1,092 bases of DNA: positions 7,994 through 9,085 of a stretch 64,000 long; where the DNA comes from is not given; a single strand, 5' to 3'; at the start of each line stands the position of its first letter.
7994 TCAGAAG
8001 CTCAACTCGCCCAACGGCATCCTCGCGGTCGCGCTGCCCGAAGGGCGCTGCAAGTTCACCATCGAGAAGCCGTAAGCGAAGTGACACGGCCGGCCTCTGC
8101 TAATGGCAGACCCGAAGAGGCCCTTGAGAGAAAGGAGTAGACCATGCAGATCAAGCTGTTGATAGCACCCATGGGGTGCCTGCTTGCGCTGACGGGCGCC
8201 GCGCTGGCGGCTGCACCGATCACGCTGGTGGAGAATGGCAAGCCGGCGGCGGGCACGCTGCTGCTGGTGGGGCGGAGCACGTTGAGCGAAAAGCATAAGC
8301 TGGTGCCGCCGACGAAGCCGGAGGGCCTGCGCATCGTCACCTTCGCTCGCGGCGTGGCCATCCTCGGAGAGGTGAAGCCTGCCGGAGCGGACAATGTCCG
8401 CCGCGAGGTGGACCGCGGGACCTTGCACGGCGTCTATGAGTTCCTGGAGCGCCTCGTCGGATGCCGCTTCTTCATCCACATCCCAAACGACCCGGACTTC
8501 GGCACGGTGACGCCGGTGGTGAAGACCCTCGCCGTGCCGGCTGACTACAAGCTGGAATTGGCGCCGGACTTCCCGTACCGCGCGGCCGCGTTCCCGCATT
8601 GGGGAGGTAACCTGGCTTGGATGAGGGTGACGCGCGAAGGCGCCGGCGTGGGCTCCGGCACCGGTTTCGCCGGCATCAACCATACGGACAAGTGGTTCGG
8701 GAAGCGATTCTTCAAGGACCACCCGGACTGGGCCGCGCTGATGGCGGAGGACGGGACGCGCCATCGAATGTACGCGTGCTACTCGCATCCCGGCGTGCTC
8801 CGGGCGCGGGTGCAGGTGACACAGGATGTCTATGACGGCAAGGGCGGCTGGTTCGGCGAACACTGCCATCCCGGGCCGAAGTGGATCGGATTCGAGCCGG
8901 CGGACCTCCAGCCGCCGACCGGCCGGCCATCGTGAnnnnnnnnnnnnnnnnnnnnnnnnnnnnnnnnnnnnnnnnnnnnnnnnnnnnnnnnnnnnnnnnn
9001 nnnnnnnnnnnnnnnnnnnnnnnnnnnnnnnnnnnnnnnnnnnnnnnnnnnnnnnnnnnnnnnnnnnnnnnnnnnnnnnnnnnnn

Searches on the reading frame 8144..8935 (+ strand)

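Call 17: search_protein_families(library=pfam, proteins=[window:8144-8935:+], max_evalue=0.001)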
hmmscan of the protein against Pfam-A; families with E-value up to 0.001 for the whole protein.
window:8144-8935:+ (263 aa): 1 family
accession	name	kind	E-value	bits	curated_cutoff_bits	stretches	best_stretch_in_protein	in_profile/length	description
PF16126.11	DUF4838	-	2.3e-06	27.4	26.6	1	121-221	7-104/325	Domain of unknown function (DUF4838)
